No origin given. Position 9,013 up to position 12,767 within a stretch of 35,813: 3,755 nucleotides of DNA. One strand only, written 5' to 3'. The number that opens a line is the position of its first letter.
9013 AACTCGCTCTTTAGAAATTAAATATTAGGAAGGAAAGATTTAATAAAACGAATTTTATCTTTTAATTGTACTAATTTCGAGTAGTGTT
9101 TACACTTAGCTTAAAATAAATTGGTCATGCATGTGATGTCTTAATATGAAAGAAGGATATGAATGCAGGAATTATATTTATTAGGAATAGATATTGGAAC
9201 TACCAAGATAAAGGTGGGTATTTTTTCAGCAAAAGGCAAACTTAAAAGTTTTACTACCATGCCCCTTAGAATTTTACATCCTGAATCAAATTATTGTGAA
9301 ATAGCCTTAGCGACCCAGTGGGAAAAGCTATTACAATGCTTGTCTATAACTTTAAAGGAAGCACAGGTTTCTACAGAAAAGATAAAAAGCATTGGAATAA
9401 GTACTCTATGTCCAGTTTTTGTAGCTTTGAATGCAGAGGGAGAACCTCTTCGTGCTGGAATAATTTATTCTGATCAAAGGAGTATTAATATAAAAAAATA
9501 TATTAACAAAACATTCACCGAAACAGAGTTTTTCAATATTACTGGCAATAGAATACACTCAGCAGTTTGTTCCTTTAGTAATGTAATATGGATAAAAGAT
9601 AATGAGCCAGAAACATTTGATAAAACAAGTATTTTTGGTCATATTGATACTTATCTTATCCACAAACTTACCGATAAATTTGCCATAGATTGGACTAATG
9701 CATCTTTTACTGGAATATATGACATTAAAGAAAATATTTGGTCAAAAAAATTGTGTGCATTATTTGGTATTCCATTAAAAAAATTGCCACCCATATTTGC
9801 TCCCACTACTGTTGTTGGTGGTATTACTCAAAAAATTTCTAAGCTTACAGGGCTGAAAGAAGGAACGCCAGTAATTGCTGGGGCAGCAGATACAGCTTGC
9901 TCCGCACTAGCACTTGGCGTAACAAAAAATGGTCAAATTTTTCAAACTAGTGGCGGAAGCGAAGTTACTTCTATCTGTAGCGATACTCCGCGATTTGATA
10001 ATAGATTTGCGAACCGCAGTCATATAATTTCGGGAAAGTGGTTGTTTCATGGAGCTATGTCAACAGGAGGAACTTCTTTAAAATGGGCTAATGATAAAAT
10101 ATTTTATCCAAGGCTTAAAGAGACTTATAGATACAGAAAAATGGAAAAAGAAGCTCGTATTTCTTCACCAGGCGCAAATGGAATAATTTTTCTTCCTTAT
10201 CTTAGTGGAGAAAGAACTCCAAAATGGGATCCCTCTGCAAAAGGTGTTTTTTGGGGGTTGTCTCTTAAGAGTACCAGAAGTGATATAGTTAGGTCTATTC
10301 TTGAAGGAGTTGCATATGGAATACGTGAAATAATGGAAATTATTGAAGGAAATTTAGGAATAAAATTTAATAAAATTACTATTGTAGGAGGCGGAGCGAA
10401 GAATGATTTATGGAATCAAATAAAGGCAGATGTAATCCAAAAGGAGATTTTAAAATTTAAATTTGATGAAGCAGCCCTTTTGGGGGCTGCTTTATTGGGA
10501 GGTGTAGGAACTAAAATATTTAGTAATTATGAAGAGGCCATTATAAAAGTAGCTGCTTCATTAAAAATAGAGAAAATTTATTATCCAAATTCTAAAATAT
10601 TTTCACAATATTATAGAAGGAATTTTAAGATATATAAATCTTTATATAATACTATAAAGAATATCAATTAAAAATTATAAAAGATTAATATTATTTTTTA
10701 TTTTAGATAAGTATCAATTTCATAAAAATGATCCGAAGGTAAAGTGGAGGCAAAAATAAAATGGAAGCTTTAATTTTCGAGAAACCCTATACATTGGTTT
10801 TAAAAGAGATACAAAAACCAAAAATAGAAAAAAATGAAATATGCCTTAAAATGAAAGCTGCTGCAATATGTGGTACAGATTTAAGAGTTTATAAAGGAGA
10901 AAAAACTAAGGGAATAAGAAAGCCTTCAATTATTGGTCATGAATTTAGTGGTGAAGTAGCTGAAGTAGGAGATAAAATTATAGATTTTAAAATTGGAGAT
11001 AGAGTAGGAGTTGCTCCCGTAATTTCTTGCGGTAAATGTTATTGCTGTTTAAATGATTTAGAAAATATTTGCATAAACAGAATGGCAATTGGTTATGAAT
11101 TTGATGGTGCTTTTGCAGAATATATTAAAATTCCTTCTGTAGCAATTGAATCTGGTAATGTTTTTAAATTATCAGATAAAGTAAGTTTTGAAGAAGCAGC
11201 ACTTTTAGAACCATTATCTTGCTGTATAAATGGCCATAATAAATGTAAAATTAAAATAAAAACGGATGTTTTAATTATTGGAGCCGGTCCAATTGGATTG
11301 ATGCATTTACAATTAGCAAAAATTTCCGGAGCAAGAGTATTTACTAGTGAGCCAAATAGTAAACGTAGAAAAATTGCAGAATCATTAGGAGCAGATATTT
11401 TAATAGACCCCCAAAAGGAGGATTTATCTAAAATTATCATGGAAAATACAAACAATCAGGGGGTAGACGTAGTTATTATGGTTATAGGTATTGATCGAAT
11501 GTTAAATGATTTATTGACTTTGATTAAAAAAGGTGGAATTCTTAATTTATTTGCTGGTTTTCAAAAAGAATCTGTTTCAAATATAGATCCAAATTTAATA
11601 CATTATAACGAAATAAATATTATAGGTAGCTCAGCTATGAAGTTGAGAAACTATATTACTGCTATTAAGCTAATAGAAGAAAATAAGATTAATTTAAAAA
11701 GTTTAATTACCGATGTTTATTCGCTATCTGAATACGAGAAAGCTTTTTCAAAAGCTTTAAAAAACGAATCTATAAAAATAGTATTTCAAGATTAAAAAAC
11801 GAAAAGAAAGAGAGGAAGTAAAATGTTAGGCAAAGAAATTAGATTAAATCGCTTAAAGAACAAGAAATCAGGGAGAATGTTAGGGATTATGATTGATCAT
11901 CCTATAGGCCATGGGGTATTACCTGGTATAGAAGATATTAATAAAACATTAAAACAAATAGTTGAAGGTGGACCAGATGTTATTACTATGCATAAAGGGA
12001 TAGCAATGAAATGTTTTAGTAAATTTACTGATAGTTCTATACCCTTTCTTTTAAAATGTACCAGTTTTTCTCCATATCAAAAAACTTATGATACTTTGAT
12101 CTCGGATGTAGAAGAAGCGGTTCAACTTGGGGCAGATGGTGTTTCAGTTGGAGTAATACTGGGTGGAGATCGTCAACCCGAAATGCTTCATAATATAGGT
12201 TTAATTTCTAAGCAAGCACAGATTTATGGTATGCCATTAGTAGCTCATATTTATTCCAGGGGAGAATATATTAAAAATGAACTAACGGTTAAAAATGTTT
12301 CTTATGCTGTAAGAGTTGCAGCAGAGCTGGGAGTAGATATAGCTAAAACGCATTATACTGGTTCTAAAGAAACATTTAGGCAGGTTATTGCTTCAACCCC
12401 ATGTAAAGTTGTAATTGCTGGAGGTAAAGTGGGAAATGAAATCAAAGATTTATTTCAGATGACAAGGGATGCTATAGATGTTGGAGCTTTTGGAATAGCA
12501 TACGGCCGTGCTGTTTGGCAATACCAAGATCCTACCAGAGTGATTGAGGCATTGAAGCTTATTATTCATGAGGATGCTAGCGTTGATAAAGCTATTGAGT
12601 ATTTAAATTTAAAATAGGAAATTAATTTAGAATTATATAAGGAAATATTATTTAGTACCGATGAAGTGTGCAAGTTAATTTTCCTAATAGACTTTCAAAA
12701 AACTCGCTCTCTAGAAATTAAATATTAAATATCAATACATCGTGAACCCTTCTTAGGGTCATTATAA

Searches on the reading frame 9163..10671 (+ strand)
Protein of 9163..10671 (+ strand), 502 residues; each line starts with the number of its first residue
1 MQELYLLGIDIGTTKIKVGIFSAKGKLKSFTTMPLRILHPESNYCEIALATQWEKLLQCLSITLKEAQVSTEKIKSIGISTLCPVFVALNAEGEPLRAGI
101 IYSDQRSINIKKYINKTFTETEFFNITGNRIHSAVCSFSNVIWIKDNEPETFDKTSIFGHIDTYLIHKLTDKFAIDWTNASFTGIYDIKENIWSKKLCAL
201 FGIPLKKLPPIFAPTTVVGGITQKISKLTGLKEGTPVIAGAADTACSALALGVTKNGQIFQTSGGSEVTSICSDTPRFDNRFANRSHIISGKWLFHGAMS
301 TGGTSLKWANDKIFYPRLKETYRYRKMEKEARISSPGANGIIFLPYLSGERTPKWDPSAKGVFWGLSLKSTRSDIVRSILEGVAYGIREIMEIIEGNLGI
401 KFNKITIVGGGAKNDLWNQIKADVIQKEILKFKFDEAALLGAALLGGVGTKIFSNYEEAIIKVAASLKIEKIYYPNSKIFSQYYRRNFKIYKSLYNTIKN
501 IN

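Call 70: search_protein_families(library=pfam, proteins=[window:9163-10671:+])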
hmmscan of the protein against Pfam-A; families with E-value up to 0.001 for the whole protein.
window:9163-10671:+ (502 aa): 2 families
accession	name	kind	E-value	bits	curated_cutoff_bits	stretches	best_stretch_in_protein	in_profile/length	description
PF00370.27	FGGY_N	-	5.9e-58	196.8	28.8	1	5-249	1-244/245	FGGY family of carbohydrate kinases, N-terminal domain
PF02782.22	FGGY_C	-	7.4e-37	127.5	27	1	274-448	16-196/198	FGGY family of carbohydrate kinases, C-terminal domain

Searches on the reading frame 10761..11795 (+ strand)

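Call 70: search_protein_families(library=pfam, proteins=[window:10761-11795:+])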
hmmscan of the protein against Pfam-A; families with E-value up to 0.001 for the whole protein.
window:10761-11795:+ (344 aa): 5 families
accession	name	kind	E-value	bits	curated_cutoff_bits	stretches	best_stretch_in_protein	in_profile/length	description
PF00107.32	ADH_zinc_N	-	3.7e-26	92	31.8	1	177-306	1-128/129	Zinc-binding dehydrogenase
PF08240.17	ADH_N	-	4.9e-26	91.5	23.5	1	24-126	2-96/104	Alcohol dehydrogenase GroES-like domain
PF16912.11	Glu_dehyd_C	-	6.1e-15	55.7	34.9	1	167-342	31-209/211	Glucose dehydrogenase C-terminus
PF13602.12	ADH_zinc_N_2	-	7.6e-06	27.3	27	1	209-331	1-122/134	Zinc-binding dehydrogenase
PF01262.27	AlaDh_PNT_C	-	0.00063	19.7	23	0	167-226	28-90/214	Alanine dehydrogenase/PNT, C-terminal domain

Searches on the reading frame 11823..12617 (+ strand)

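Call 70: search_protein_families(library=pfam, proteins=[window:11823-12617:+])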
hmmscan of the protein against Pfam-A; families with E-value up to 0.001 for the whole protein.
window:11823-12617:+ (264 aa): 2 families
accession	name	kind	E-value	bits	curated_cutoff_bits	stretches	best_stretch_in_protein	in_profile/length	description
PF01791.15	DeoC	-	3.7e-39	135.2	23.8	1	23-233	5-228/229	DeoC/LacD family aldolase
PF22649.2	Cgl0159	-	0.00015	21.6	27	1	138-234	142-238/251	Cgl0159-like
